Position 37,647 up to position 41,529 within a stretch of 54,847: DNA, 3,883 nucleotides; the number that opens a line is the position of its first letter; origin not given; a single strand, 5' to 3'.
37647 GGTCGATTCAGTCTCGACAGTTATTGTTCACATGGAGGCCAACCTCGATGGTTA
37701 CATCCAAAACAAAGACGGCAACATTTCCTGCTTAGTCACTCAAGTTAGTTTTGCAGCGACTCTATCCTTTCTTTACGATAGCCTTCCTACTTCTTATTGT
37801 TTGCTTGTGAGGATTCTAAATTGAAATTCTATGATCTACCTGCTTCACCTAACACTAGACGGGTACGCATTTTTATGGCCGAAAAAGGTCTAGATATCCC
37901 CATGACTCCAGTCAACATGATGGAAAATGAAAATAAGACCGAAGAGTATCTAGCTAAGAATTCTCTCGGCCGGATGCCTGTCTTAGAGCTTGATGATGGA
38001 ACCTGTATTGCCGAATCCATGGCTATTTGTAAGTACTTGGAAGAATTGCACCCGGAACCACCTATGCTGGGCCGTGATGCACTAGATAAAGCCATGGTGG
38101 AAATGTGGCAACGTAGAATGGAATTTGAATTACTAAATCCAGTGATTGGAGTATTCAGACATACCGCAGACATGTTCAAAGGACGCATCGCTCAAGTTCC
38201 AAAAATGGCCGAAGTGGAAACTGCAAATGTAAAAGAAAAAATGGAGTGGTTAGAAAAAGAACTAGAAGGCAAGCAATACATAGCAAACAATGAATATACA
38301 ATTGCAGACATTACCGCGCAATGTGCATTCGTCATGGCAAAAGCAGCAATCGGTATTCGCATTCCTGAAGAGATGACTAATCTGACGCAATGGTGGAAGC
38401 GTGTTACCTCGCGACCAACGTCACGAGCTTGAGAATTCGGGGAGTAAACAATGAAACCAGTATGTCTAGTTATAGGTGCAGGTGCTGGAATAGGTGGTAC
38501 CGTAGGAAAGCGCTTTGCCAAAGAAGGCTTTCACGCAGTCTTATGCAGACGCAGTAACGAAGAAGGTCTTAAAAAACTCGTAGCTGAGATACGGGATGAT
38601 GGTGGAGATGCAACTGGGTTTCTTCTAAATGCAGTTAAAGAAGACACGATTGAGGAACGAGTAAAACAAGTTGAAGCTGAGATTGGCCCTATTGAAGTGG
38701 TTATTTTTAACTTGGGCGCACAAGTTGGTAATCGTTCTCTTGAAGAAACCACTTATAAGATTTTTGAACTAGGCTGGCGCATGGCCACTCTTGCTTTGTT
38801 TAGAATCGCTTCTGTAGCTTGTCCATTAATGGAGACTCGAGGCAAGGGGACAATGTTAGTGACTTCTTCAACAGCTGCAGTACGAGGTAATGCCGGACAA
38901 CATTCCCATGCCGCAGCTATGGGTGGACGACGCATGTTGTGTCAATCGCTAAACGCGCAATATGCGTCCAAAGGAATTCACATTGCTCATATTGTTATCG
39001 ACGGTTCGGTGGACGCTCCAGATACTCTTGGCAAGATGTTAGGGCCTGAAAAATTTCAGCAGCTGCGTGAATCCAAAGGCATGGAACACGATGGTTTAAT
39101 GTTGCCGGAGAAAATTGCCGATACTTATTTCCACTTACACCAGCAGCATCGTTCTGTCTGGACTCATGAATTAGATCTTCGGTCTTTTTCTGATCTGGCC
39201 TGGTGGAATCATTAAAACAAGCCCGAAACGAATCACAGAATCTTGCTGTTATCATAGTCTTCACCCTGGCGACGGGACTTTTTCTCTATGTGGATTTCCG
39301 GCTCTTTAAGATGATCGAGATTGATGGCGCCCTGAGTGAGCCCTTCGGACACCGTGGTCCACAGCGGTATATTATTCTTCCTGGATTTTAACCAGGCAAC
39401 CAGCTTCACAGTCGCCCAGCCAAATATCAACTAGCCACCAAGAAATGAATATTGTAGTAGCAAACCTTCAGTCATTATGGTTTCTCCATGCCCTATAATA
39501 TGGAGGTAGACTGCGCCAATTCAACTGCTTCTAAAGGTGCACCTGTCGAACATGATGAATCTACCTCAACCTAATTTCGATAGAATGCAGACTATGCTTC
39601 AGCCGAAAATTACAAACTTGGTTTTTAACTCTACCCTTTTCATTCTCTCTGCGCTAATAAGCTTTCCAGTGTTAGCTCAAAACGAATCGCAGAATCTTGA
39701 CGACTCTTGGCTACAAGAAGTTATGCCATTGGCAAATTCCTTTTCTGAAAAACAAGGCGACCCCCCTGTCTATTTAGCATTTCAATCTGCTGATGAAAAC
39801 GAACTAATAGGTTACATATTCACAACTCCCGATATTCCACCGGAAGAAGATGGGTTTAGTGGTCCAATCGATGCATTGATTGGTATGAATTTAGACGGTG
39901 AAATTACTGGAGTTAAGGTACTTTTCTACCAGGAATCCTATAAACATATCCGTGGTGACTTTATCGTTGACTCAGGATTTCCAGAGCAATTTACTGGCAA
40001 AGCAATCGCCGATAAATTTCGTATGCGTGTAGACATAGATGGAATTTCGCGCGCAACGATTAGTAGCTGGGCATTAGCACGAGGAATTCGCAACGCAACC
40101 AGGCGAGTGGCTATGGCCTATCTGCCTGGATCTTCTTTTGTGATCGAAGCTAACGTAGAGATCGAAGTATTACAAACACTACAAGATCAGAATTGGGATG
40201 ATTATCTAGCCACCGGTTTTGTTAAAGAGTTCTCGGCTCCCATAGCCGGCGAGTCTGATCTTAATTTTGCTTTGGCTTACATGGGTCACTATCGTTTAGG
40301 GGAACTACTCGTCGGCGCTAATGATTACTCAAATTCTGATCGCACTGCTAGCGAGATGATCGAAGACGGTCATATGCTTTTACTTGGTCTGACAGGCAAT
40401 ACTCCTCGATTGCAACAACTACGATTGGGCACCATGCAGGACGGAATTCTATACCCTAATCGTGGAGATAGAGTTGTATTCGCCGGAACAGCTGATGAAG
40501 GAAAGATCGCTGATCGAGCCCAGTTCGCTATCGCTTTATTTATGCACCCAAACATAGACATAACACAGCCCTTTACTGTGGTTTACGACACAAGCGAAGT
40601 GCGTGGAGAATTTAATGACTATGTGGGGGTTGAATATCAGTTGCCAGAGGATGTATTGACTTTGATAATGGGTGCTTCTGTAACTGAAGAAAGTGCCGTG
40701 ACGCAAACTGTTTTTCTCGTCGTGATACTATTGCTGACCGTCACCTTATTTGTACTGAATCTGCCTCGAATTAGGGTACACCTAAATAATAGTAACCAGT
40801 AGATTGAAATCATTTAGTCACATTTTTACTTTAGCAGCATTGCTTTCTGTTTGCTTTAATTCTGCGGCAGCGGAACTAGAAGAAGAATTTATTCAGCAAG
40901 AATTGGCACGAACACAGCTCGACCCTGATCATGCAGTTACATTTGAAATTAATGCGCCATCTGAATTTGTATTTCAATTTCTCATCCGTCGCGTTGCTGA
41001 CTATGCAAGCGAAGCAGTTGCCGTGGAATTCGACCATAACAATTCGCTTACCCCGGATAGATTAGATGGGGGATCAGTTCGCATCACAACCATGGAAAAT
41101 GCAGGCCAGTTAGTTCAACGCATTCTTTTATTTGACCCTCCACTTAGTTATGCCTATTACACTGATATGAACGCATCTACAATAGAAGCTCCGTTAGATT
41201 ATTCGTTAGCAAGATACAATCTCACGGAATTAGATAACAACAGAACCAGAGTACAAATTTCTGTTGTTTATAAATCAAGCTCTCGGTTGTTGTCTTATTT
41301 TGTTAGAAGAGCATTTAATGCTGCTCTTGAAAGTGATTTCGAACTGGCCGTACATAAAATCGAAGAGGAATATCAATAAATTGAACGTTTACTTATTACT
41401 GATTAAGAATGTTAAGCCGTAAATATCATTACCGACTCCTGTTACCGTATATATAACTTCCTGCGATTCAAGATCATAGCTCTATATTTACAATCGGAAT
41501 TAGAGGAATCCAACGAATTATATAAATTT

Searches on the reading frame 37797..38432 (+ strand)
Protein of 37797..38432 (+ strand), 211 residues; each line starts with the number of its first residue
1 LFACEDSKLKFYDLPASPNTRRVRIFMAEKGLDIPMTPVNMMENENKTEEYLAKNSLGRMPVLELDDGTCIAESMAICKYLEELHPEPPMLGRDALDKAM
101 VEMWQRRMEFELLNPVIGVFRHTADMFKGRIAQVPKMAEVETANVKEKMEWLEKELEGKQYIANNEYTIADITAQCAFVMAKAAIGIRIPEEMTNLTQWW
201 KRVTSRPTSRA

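Call 9: search_protein_families(library=pfam, proteins=[window:37797-38432:+], max_evalue=0.001)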
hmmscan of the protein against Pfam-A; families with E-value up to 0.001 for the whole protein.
window:37797-38432:+ (211 aa): 6 families
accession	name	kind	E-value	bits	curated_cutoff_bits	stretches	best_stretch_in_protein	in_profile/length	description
PF13417.12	GST_N_3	-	7.5e-19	68.3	22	1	12-89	2-75/75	Glutathione S-transferase, N-terminal domain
PF02798.26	GST_N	-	2.9e-18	66.4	20.9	1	8-82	2-75/76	Glutathione S-transferase, N-terminal domain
PF13409.12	GST_N_2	-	2.4e-17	63.7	25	1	16-84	1-70/70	Glutathione S-transferase, N-terminal domain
PF00043.30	GST_C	-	3e-10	40.6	20.7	1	136-207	21-93/93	Glutathione S-transferase, C-terminal domain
PF14497.11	GST_C_3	-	3.1e-05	24.5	21.6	1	137-207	23-95/104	Glutathione S-transferase, C-terminal domain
PF13410.11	GST_C_2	-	0.00023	21.6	24.9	1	143-199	9-66/69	Glutathione S-transferase, C-terminal domain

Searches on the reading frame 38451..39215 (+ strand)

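Call 9: search_protein_families(library=pfam, proteins=[window:38451-39215:+], max_evalue=0.001)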
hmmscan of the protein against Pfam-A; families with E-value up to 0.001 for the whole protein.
window:38451-39215:+ (254 aa): 3 families
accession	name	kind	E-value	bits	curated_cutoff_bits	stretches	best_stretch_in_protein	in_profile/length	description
PF00106.31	adh_short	-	2.1e-25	89.8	26.6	1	4-181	2-177/195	short chain dehydrogenase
PF13561.12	adh_short_C2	-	1.8e-19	70.7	27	1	9-236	1-223/236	Enoyl-(Acyl carrier protein) reductase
PF08659.16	KR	-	2.2e-06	28.2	22.6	1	5-160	3-156/180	KR domain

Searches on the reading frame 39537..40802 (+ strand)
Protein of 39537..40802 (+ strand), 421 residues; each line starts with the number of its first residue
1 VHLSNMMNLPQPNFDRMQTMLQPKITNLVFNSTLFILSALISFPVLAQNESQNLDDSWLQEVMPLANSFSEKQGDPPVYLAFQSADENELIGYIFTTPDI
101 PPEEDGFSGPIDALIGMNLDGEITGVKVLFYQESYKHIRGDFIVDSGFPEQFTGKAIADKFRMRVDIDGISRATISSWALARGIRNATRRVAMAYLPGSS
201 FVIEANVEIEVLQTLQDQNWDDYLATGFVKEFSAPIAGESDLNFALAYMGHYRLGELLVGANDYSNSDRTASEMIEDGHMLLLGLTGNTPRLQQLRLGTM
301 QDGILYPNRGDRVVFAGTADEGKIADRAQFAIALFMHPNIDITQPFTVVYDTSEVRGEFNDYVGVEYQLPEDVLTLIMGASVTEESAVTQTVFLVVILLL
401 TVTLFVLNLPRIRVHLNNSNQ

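Call 9: search_protein_families(library=pfam, proteins=[window:39537-40802:+], max_evalue=0.001)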
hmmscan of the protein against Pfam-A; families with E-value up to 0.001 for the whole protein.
window:39537-40802:+ (421 aa): 1 family
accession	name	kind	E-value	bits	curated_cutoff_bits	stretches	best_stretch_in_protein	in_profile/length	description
PF04205.19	FMN_bind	-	6.9e-09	36.7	22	1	106-187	1-75/77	FMN-binding domain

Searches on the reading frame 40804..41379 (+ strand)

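Call 9: search_protein_families(library=pfam, proteins=[window:40804-41379:+], max_evalue=0.001)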
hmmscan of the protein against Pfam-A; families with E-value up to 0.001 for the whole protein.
window:40804-41379:+ (191 aa): 1 family
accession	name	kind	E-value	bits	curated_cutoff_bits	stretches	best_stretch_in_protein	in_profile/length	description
PF10604.15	Polyketide_cyc2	-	7.4e-05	23.5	27.4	1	45-188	6-139/142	Polyketide cyclase / dehydrase and lipid transport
